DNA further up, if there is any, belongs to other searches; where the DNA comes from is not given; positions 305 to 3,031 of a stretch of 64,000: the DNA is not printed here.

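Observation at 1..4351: Unusual Fe-S flavoprotein operon: NuoF-like subunit, NuoG-like/PyrK-like fusion and GltD/NfnB-like subunit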

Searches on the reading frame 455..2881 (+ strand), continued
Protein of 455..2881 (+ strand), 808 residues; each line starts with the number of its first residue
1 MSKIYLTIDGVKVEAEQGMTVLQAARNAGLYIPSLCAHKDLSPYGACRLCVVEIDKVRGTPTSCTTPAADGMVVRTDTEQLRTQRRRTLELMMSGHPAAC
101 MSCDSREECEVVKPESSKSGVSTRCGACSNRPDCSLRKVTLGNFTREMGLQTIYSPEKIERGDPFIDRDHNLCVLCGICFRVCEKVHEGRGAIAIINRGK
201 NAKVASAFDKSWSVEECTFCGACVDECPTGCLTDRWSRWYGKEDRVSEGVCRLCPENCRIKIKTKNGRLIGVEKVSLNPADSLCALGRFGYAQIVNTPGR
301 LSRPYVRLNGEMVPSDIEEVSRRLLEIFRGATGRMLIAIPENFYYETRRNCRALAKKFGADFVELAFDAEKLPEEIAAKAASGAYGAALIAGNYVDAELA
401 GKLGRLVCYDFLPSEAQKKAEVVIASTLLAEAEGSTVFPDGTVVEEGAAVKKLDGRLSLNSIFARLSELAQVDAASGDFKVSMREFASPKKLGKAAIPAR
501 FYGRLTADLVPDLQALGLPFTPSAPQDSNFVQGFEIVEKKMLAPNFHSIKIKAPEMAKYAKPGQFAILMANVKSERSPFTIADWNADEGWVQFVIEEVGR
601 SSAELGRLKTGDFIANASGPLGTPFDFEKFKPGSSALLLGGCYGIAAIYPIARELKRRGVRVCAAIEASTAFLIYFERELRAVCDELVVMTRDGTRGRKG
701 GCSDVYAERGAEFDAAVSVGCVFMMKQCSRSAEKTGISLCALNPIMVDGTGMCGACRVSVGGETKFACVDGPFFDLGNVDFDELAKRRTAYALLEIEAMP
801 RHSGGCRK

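Call 31: search_solved_structures(query=window:455-2878:+, max_evalue=1e-43, show_alignments=5)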
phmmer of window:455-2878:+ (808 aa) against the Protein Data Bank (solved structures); distinct sequences matched with E-value up to 1e-43: 7.
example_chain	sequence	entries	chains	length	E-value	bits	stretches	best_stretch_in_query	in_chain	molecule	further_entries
5jca_S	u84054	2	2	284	4.5e-66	226.9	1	531-795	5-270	NADH-dependent Ferredoxin:NADP Oxidoreductase (NfnI) subunit beta | NADH-dependent Ferredoxin:NADP Oxidoreductase subunit beta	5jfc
4ylf_A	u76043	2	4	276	8.6e-58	199.5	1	535-792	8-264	Dihydroorotate dehydrogenase B (NAD(+)), electron transfer subunit homolog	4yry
6tg9_A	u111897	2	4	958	4.1e-46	160.9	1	3-307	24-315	Formate dehydrogenase subunit alpha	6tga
5vj7_B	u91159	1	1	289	9.1e-45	156.5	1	534-802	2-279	Ferredoxin-NADP(+) reductase subunit alpha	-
7t2r_A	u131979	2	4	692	1.5e-44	155.7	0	1-112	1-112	NiFe hydrogenase subunit A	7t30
9wxb_B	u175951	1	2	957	6e-44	153.8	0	4-307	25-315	Formate dehydrogenase alpha subunit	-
9bov_A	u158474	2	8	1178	8.2e-44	153.3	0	124-340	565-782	Molybdopterin oxidoreductase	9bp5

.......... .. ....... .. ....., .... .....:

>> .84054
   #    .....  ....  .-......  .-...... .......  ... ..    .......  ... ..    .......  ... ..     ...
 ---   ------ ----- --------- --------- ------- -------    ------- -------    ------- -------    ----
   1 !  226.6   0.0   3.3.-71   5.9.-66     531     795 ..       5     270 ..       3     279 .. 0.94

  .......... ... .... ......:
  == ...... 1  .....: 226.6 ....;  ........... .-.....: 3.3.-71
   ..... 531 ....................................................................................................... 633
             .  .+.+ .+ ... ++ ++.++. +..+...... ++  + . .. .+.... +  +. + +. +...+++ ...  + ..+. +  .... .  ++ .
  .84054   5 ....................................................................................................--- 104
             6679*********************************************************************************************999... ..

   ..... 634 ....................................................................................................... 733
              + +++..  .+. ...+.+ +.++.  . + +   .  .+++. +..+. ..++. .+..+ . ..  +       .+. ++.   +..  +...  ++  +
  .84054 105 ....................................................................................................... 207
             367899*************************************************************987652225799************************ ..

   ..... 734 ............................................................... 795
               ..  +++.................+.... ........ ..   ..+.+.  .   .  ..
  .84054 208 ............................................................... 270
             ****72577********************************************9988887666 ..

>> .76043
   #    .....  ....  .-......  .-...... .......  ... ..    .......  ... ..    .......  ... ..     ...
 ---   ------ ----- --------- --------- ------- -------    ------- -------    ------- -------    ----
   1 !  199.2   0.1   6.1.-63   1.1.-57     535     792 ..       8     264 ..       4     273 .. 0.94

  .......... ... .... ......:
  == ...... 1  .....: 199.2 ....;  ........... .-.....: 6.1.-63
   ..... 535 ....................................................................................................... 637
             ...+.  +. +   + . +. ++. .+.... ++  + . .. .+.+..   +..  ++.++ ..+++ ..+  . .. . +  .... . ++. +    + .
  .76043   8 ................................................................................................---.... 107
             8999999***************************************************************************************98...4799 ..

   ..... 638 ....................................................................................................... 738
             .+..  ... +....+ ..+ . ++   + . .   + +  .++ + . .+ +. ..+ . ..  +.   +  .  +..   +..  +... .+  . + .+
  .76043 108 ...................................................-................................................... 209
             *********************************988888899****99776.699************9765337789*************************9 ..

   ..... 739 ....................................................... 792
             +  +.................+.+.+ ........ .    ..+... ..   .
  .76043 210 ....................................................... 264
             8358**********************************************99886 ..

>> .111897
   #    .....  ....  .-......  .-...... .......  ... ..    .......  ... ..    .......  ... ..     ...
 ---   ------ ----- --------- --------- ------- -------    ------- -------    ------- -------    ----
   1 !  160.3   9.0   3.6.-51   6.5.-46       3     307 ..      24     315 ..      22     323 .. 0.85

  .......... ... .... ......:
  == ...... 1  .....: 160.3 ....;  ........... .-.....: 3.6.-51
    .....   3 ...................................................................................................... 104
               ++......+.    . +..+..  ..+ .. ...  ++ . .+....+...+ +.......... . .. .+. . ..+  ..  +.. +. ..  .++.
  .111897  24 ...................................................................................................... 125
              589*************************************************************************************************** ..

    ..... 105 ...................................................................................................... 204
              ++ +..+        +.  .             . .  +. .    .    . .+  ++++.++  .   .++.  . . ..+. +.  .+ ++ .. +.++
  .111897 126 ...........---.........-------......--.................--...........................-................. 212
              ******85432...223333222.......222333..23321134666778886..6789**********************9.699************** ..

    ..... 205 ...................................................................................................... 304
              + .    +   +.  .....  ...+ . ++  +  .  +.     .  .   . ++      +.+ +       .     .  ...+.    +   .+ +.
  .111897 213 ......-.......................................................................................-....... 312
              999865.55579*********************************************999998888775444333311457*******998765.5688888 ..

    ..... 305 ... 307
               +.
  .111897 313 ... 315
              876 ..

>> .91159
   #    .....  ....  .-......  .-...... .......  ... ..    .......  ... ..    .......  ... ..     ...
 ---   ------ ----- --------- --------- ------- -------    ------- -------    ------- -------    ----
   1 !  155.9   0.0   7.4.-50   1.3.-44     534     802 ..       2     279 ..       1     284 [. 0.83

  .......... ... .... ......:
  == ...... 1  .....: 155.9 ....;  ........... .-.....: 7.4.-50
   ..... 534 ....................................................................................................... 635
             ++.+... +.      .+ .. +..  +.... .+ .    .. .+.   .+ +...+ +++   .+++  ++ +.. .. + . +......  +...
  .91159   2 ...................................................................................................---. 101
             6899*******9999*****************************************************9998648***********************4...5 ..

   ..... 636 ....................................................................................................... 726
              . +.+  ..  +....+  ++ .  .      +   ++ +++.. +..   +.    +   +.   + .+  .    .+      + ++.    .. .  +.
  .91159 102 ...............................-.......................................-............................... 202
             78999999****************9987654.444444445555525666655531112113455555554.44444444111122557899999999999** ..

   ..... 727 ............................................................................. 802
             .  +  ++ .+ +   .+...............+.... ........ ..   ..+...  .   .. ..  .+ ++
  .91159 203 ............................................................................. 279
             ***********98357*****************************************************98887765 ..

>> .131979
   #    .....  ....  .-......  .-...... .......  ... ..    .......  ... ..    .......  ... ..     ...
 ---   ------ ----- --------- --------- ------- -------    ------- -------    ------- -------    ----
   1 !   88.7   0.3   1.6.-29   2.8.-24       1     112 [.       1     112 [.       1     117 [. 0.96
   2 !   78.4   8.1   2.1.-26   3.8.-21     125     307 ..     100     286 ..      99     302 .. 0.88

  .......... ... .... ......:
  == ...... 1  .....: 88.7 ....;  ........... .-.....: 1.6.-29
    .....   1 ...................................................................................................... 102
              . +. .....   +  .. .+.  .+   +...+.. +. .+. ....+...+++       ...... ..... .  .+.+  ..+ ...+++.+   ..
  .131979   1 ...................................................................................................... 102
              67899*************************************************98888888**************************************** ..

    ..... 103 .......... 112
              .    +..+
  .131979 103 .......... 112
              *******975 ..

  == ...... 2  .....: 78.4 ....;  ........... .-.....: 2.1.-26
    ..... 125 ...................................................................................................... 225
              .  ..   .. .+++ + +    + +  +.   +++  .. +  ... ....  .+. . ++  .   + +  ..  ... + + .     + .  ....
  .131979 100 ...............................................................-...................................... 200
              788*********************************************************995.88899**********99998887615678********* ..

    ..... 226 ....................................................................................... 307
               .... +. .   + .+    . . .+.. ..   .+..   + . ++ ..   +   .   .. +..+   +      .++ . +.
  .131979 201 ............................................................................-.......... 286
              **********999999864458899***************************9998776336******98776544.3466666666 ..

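Call 41: search_solved_structures(query=L001:8126-9973:+, max_evalue=1e-200, show_alignments=2)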
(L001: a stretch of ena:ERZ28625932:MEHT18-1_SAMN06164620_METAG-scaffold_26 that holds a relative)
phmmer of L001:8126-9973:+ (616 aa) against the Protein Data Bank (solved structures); distinct sequences matched with E-value up to 1e-200: 5.
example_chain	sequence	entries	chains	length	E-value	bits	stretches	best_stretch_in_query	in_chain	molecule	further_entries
7t2r_B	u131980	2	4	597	1e-225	754.2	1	25-613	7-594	NiFe hydrogenase subunit B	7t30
9bov_B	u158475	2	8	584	1.4e-222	743.8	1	25-613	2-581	NADH dehydrogenase (Quinone)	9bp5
9n5u_B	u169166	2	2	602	4.7e-218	728.8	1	25-613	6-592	NfnB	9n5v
8oh5_B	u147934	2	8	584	1.3e-212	710.8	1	25-613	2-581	NAD-reducing hydrogenase subunit HoxF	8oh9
7q4v_B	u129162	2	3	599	4e-211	706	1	25-615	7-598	Iron hydrogenase HydB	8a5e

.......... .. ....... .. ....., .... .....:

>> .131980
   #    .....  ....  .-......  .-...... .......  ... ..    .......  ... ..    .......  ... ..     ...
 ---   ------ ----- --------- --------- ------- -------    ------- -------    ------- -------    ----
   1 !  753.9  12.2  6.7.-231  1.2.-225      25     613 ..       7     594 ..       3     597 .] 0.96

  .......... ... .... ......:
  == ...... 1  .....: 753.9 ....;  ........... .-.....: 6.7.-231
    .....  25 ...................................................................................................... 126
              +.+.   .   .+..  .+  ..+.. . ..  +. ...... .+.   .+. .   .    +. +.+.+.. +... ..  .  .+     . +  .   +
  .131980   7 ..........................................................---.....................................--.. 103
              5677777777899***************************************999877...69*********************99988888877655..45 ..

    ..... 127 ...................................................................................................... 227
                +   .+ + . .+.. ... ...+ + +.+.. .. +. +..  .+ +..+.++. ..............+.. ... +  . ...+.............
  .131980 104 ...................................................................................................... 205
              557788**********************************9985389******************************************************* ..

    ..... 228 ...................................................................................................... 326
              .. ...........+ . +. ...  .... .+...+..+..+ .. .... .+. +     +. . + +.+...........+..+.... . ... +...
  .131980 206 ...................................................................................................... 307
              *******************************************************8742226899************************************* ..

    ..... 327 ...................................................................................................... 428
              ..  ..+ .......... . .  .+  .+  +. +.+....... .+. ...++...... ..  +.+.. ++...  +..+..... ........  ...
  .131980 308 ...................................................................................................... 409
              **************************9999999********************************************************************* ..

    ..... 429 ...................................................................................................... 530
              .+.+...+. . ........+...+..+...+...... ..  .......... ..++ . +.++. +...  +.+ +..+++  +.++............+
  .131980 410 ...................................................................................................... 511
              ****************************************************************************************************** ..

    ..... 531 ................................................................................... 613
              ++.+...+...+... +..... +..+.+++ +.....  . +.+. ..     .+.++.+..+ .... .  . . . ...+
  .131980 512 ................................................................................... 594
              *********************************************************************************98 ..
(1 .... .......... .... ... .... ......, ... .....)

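Call 51: search_protein_representatives(protein=window:455-2878:+)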
Query: 808 residues. Proteins with E-value up to 0.001 (for the whole library): 19105; up to 1e-10: 9005; up to 1e-30: 983. The best 150 are listed.
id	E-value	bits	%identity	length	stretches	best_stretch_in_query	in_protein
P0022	0.0e+00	1063.0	58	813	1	3-805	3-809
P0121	3.8e-220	749.7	47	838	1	1-802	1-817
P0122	3.6e-181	620.9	41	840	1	1-801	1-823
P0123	3.0e-162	558.3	41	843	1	6-801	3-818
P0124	1.6e-154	532.8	45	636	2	5-297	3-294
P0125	5.1e-132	458.3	47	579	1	1-504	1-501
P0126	1.3e-127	443.7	39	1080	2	5-324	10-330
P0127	5.2e-127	441.8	39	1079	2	5-328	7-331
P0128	2.2e-116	406.6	38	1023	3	4-361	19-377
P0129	1.7e-113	397.0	42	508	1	78-570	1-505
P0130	2.2e-112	393.4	41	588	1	268-802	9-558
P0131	8.0e-103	361.8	59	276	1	1-271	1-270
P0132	6.9e-100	352.0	56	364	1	488-801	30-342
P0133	3.8e-91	323.1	36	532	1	3-521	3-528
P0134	3.6e-89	316.6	38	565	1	4-450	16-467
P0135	2.2e-87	310.7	37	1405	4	5-315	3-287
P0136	5.1e-84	299.6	40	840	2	3-341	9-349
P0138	6.7e-83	295.9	40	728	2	534-803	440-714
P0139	8.6e-83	295.5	47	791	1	6-322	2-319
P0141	3.3e-82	293.5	44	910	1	4-325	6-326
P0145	1.6e-80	288.0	45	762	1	4-326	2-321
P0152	2.4e-78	280.8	42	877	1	3-342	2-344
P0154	4.9e-78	279.8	42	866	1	3-335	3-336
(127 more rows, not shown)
